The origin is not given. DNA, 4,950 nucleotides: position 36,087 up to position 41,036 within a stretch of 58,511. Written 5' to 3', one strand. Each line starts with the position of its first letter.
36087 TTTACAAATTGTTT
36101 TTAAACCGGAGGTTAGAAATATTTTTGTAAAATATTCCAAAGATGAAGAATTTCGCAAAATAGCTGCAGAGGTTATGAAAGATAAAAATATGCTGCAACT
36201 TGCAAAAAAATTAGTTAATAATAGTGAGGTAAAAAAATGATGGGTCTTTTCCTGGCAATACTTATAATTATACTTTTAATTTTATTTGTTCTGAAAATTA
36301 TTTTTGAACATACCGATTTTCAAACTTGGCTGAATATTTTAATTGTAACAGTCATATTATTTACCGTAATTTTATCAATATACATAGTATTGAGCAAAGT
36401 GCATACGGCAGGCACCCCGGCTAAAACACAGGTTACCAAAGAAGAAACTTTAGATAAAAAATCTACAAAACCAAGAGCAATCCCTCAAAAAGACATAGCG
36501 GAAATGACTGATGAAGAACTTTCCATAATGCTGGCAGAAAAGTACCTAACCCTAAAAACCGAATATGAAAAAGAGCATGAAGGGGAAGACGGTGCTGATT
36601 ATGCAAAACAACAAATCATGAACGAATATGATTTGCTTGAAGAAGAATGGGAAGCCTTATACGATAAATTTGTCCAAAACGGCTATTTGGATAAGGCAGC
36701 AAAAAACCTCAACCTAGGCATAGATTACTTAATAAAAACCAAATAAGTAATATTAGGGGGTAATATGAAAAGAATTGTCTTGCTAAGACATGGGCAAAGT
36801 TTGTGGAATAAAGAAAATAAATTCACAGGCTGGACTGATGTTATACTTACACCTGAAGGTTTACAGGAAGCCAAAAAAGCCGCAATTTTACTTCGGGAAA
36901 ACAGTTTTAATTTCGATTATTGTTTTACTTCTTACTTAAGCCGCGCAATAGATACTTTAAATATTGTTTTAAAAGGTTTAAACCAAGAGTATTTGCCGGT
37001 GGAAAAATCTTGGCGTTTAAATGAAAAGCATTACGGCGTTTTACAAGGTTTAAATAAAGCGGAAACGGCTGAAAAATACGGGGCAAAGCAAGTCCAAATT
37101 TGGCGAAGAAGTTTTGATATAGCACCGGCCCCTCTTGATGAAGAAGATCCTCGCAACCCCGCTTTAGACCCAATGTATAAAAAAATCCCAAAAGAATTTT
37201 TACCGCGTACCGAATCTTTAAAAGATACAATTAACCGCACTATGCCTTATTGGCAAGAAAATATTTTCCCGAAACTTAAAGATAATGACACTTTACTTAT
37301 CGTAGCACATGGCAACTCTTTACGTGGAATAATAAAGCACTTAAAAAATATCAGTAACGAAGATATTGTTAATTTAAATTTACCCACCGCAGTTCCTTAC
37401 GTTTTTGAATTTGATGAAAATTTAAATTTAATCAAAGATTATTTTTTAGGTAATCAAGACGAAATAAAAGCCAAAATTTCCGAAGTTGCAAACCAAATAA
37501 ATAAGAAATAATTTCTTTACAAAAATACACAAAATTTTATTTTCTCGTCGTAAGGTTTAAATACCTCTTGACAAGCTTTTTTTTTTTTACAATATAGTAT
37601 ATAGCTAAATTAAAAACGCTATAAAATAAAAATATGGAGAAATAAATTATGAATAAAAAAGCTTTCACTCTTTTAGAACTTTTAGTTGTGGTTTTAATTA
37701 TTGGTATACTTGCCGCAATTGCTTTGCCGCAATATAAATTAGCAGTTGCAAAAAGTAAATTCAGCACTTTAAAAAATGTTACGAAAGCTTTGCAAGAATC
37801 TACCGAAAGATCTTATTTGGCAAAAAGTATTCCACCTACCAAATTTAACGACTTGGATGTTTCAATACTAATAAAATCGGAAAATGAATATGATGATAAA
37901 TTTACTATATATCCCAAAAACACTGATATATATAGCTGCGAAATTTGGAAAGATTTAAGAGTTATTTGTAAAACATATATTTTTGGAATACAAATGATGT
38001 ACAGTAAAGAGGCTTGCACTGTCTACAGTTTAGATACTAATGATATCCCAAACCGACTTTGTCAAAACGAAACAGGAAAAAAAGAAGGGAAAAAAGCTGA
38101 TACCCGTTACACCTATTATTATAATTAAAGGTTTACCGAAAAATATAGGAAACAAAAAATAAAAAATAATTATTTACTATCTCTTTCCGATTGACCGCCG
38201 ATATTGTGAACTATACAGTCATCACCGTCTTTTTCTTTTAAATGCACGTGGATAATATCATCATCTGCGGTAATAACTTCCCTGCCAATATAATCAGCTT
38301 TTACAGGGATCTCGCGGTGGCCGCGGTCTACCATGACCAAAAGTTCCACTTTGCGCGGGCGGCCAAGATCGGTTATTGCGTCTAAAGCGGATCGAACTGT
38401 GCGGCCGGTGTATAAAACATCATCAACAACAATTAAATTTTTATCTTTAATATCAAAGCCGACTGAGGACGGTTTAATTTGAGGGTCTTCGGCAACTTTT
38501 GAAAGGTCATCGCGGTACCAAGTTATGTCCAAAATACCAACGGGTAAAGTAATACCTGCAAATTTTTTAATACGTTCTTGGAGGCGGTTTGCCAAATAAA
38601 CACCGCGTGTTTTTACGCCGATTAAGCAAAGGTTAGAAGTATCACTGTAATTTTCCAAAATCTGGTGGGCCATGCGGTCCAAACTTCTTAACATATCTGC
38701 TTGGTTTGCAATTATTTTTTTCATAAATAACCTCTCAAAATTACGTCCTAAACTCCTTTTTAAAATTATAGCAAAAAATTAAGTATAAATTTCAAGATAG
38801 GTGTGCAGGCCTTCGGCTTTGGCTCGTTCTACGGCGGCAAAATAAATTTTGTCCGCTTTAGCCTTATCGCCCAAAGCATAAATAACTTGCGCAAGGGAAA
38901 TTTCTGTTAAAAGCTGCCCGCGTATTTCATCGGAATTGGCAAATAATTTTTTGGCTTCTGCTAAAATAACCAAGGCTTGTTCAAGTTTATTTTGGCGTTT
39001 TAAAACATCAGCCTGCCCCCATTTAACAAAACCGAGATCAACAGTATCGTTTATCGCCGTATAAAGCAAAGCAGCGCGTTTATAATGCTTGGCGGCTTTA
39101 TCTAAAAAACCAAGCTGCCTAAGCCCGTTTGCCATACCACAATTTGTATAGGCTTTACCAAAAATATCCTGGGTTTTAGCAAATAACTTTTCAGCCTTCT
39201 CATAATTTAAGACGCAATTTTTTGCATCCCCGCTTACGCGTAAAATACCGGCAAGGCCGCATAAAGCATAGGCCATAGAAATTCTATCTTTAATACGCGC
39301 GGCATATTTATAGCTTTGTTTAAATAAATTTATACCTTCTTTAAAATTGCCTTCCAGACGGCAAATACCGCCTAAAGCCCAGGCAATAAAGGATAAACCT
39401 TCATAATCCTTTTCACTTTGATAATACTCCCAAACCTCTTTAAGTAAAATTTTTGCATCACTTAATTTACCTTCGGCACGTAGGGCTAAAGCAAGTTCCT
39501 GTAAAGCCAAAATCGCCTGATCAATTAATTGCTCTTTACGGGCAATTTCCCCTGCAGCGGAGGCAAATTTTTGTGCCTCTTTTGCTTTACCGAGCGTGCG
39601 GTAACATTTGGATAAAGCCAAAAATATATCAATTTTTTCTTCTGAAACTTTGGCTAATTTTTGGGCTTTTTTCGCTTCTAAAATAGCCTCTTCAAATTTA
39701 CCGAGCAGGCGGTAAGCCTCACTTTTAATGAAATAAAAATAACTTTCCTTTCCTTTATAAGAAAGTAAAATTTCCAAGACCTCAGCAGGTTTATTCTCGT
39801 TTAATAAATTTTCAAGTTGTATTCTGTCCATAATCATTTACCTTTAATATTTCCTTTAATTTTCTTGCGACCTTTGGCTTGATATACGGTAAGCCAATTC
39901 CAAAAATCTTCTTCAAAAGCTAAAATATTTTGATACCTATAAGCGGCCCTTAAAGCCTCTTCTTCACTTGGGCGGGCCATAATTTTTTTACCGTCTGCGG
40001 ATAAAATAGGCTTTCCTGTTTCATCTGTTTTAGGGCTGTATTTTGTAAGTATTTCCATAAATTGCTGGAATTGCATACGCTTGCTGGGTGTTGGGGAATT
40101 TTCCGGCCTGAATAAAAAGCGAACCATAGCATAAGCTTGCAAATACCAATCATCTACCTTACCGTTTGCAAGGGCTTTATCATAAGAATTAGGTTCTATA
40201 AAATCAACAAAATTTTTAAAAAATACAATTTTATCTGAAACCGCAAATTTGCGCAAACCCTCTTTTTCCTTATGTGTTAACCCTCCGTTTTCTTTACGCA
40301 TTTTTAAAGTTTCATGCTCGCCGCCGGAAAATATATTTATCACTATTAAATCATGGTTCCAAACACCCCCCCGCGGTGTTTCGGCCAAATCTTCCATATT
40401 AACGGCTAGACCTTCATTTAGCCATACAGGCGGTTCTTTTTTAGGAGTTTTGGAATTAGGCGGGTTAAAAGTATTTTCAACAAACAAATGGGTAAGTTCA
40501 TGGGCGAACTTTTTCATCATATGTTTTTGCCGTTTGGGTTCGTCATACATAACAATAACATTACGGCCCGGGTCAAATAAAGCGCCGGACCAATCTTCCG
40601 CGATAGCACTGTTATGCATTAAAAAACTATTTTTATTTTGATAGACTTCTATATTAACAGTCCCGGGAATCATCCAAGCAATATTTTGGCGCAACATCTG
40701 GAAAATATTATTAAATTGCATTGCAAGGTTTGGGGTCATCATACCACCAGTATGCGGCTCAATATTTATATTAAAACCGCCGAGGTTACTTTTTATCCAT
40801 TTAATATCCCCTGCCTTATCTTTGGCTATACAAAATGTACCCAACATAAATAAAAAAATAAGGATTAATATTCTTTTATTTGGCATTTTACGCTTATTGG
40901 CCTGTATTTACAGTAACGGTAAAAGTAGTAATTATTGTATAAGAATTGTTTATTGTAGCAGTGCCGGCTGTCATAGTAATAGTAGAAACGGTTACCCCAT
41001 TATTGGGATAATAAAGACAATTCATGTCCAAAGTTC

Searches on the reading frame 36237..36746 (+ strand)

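Call 54: search_protein_families(library=pfam, proteins=[window:36237-36746:+], max_evalue=0.001)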
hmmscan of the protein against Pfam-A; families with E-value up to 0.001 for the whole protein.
window:36237-36746:+ (169 aa): 1 family
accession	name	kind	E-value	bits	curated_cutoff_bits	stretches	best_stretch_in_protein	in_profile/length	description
PF07672.19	MFS_Mycoplasma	-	0.00039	20.4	24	1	10-85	47-120/297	Mycoplasma MFS transporter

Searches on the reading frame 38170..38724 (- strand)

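Call 39: search_protein_families(library=pfam, proteins=[window:38170-38724:-], max_evalue=0.01)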
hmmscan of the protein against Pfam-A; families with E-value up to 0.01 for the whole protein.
window:38170-38724:- (184 aa): 4 families
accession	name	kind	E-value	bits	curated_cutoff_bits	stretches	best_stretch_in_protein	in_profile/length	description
PF00156.33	Pribosyltran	-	3.2e-23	82.2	26.3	1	5-161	5-152/158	Phosphoribosyl transferase domain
PF24390.1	PRTase-CE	-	0.00023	21.6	27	1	17-131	53-143/253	PRTase-CE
PF14681.12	UPRTase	-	0.0032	17.4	27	1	79-132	105-159/206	Uracil phosphoribosyltransferase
PF15609.12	PRTase_2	-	0.0092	16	28.8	0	93-138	118-163/188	Phosphoribosyl transferase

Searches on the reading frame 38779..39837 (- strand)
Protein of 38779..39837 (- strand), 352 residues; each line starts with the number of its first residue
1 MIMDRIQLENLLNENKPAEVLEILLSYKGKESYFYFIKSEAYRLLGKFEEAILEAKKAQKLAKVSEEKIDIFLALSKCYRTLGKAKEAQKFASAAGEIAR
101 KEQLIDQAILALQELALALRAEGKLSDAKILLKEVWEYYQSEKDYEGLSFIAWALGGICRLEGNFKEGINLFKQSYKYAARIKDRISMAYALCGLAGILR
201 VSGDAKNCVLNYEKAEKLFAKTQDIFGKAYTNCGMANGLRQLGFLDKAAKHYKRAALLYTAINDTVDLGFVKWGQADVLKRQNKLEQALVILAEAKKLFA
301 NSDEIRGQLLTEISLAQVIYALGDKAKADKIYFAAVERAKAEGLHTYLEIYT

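Call 39: search_protein_families(library=pfam, proteins=[window:38779-39837:-], max_evalue=0.01)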
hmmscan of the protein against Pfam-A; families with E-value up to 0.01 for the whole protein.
window:38779-39837:- (352 aa): 9 families
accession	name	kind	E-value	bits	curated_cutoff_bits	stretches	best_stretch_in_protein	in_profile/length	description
PF13424.12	TPR_12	-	2.5e-15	56.9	30.1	2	231-298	5-74/77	Tetratricopeptide repeat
PF17874.7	TPR_MalT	-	2.2e-13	50.6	45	1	207-346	58-198/336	MalT-like TPR region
PF07719.23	TPR_2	-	3.4e-08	33.4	27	0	34-62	3-31/34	Tetratricopeptide repeat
PF13428.12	TPR_14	-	1.9e-06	28.5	23.5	0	276-309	8-41/44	Tetratricopeptide repeat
PF24575.1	TPR_Slam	-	2e-06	28.6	35.2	0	133-189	32-88/104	Surface lipoprotein assembly modifier, N-terminal TPR repeats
PF25058.1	ARM_TT21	-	1.7e-05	25.3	27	1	50-135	25-120/155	Tetratricopeptide repeat protein 21 ARM repeat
PF14559.12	TPR_19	-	0.0017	19.1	25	0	46-104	5-60/68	Tetratricopeptide repeat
PF13181.12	TPR_8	-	0.007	16.9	25.7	0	34-62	3-31/34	Tetratricopeptide repeat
PF21033.3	RMD1-3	-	0.0085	15.8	26.7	0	75-108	189-224/235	Regulator of microtubule dynamics protein 1-3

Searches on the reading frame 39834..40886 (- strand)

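Call 39: search_protein_families(library=pfam, proteins=[window:39834-40886:-], max_evalue=0.01)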
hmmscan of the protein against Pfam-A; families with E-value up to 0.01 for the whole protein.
window:39834-40886:- (350 aa): 2 families
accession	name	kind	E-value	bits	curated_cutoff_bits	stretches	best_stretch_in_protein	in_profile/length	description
PF13485.12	Peptidase_MA_2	-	1.3e-06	28.9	32.4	1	79-166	21-104/201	Peptidase MA superfamily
PF09768.15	Peptidase_M76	-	0.0054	17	25.2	1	96-136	42-81/170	Peptidase M76 family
